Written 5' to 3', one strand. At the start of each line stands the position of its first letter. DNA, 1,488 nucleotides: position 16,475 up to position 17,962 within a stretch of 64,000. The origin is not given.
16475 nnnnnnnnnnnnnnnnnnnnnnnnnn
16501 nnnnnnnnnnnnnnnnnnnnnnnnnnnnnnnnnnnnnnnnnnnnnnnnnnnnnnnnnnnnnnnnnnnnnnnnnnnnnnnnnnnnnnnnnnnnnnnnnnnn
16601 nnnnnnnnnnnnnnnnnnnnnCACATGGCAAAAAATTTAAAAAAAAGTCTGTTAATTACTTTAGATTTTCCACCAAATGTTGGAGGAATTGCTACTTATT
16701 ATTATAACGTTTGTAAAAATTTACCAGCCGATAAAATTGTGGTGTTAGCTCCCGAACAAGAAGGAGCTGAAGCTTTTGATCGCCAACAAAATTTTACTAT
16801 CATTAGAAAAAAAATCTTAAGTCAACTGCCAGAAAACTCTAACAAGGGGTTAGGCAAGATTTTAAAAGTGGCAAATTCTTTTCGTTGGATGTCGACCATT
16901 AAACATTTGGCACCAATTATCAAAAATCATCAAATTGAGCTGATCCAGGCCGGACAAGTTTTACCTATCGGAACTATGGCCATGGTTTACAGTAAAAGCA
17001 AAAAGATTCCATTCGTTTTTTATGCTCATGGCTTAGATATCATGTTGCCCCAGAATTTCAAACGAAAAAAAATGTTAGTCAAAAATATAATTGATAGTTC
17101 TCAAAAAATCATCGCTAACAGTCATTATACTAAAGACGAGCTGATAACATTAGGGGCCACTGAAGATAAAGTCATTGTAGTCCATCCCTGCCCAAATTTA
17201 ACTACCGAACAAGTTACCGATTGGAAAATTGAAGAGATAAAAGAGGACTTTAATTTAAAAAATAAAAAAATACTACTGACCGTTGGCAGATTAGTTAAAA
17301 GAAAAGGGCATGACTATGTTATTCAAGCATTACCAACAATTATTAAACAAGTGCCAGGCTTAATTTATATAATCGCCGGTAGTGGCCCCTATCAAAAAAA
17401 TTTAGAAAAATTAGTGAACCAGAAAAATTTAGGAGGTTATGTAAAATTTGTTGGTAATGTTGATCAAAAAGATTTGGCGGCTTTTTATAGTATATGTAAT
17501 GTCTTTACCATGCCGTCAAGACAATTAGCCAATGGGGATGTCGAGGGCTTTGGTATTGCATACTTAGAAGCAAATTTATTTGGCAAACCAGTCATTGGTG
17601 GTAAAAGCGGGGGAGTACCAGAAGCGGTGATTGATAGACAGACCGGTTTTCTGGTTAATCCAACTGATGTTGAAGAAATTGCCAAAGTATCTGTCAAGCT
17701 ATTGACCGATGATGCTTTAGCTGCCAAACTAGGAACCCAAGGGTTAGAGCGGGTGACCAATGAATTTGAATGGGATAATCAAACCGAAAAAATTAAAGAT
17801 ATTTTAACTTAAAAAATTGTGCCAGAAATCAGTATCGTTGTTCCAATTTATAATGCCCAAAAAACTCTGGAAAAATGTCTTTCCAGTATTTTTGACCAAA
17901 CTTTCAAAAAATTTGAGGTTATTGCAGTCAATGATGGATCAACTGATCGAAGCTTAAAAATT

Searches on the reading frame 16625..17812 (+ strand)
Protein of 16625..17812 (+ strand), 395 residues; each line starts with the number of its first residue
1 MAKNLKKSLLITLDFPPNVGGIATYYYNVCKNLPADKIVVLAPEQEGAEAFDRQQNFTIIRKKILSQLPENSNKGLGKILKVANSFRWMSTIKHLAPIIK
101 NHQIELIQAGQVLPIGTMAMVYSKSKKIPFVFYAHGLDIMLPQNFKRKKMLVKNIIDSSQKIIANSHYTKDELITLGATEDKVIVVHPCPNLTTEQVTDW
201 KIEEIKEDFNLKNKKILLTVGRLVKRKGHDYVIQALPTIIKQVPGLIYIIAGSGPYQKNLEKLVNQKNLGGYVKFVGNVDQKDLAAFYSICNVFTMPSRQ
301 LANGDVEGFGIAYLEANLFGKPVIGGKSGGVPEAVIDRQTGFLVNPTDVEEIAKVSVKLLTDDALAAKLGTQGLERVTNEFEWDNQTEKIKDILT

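Call 80: search_protein_families(library=pfam, proteins=[window:16625-17812:+], max_evalue=0.001)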
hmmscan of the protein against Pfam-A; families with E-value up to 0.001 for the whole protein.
window:16625-17812:+ (395 aa): 6 families
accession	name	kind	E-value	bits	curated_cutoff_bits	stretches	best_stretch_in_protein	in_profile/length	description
PF00534.26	Glycos_transf_1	-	2.3e-43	148.2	26.4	1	202-373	2-169/172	Glycosyl transferases group 1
PF13692.12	Glyco_trans_1_4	-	4.9e-32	111.6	27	1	215-362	2-142/142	Glycosyl transferases group 1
PF13439.12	Glyco_transf_4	-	1.3e-16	61.5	28.5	1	19-188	1-164/170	Glycosyltransferase Family 4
PF13477.12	Glyco_trans_4_2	-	2.8e-06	28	23.4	1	84-166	56-139/139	Glycosyl transferase 4-like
PF13579.12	Glyco_trans_4_4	-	4.4e-05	24.3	29.7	1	20-188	1-157/158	Glycosyl transferase 4-like domain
PF13524.12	Glyco_trans_1_2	-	7.9e-05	23.1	25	1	241-391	10-143/144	Glycosyl transferase-like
